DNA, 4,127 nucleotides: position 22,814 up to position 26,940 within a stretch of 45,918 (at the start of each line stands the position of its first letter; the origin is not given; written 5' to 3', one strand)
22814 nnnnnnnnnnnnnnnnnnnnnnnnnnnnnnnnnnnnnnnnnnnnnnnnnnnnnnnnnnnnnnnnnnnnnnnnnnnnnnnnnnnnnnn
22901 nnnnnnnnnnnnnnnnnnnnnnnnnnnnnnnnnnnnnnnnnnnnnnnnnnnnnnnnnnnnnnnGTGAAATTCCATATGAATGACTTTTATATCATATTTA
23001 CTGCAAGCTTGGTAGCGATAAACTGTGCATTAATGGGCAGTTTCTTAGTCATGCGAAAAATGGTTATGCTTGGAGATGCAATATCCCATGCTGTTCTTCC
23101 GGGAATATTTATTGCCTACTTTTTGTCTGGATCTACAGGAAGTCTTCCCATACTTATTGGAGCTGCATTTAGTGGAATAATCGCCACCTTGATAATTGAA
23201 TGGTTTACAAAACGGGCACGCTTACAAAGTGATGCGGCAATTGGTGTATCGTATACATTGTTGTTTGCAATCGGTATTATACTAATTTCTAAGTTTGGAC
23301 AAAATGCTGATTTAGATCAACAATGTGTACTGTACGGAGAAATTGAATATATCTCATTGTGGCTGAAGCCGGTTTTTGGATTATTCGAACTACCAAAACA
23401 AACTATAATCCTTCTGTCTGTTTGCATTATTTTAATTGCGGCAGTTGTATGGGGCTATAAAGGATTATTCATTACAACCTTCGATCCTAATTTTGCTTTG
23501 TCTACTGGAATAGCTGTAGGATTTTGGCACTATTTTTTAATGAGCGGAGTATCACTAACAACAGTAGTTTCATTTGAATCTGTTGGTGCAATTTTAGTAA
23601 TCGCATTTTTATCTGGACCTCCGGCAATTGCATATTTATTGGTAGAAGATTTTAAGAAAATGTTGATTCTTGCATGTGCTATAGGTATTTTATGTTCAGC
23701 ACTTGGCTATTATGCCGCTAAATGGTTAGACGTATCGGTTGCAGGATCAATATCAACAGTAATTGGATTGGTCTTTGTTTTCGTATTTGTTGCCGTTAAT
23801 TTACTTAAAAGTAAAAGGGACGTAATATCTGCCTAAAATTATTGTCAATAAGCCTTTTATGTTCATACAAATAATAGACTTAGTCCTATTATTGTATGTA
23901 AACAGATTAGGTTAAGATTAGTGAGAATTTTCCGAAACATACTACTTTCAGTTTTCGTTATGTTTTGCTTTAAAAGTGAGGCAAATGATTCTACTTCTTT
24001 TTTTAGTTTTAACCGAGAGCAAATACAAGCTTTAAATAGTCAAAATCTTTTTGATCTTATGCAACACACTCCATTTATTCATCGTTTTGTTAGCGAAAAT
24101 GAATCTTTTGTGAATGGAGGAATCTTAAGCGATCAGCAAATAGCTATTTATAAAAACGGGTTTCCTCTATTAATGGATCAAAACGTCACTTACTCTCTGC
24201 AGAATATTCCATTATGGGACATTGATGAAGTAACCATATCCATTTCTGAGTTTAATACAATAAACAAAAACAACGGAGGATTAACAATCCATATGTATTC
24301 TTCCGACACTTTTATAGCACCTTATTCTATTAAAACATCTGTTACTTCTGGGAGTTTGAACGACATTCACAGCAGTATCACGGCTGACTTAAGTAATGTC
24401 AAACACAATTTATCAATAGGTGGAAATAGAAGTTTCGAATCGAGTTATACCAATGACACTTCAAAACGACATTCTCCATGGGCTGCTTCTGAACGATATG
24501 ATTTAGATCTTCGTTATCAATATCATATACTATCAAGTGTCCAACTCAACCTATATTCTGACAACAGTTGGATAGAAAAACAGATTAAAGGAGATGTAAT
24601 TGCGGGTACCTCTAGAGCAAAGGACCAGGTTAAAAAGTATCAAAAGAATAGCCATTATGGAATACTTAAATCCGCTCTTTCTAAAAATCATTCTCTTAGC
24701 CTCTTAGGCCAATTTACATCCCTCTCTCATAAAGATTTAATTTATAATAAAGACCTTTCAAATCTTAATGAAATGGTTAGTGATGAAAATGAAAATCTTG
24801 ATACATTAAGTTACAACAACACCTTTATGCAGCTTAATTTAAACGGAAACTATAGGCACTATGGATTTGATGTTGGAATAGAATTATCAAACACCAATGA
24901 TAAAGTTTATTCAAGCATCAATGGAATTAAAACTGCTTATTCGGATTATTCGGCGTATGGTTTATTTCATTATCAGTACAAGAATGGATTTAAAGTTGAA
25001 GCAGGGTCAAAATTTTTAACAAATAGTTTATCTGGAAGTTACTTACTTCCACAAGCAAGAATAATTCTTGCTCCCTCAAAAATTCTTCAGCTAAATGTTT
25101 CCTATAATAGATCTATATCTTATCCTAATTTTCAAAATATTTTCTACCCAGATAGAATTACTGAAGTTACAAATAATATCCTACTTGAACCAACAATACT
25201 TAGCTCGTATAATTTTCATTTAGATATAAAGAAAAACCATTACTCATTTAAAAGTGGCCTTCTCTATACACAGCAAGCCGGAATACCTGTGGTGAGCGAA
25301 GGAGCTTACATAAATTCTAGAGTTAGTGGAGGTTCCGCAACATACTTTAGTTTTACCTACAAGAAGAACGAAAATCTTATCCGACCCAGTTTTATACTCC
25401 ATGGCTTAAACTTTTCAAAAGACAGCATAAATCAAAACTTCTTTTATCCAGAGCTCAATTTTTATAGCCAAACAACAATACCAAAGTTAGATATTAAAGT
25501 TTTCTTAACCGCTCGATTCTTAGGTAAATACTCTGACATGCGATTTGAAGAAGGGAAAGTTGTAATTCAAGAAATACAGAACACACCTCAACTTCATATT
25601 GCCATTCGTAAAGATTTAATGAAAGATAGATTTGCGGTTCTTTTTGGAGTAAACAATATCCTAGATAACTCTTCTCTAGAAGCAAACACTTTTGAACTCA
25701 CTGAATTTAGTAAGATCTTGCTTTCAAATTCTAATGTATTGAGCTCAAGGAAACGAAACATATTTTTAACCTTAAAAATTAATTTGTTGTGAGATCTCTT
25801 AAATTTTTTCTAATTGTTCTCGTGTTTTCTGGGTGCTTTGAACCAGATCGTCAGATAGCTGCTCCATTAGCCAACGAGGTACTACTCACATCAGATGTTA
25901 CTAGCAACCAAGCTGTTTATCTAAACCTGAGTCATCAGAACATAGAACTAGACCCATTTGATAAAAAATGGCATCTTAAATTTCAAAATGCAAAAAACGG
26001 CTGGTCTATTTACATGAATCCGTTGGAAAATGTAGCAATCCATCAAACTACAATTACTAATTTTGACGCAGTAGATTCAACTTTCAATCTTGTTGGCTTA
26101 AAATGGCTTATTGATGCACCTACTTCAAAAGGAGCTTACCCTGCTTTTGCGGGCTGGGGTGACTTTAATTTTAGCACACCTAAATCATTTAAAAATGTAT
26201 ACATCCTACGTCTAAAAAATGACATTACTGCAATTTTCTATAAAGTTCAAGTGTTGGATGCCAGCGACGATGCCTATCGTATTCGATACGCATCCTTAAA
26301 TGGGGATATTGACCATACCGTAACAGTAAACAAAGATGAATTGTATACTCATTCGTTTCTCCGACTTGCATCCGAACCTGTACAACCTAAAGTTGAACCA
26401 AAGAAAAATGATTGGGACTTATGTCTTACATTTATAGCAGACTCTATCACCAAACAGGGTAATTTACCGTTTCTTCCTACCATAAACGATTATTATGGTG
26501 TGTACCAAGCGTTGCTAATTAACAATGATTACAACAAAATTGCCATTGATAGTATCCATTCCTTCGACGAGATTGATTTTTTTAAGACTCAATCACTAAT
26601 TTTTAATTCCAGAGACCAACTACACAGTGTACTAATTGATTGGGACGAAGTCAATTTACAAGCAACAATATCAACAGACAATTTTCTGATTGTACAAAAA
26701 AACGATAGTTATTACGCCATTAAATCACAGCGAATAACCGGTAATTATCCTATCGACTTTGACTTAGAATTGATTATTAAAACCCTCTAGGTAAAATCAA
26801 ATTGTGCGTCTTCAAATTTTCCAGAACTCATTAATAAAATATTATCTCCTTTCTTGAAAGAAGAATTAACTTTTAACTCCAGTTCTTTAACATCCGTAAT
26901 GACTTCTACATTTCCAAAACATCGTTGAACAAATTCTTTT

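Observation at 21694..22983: ABC-3 metal permease fused in frame to a DtxR/MntR-type repressor domain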

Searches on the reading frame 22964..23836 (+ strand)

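Call 3: search_protein_families(library=pfam, proteins=[window:22964-23836:+], max_evalue=0.01)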
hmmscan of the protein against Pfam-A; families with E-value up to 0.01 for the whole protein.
window:22964-23836:+ (290 aa): 2 families
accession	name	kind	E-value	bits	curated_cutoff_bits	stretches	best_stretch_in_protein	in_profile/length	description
PF00950.22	ABC-3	-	1.3e-50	172.8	20.1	1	11-276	9-256/258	ABC 3 transport family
PF01032.23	FecCD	-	2.8e-06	27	26.5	1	45-276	84-306/311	FecCD transport family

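Call 4: search_protein_families(library=ncbifam, proteins=[window:22964-23836:+], max_evalue=0.01)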
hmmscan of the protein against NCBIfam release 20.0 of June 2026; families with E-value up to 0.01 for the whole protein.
window:22964-23836:+ (290 aa): 4 families
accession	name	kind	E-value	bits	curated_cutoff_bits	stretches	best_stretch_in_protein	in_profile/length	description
NF040927.1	ABC_perm_SloB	subfamily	3.9e-43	148.2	460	1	10-277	15-263/271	metal ABC transporter permease subunit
NF040871.1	AztB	equivalog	1.5e-37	129.7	280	1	12-261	17-248/254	zinc ABC transporter permease AztB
TIGR03770.1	anch_rpt_perm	equivalog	1.8e-33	116.5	296.8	1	13-276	23-268/270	anchored repeat-type ABC transporter permease subunit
NF007089.0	PRK09543.1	equivalog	7.2e-15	55.3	284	1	15-275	13-255/261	zinc ABC transporter permease subunit ZnuB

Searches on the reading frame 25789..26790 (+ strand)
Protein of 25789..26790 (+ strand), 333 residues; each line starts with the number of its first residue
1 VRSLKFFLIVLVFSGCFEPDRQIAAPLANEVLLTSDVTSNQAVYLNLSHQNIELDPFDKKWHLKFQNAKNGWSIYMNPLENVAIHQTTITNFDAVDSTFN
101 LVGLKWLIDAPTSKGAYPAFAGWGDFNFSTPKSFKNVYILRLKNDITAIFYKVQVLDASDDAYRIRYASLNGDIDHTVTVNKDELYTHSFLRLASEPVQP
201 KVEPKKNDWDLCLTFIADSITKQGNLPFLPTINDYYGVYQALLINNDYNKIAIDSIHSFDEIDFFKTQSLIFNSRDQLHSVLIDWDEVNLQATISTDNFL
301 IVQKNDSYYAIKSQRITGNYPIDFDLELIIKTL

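Call 3: search_protein_families(library=pfam, proteins=[window:25789-26790:+], max_evalue=0.01)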
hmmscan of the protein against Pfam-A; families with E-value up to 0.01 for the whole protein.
window:25789-26790:+ (333 aa): 1 family
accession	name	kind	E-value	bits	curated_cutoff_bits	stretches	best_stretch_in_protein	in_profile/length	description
PF06863.17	DUF1254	-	0.0084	16.7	22.2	0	175-199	16-40/133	Protein of unknown function (DUF1254)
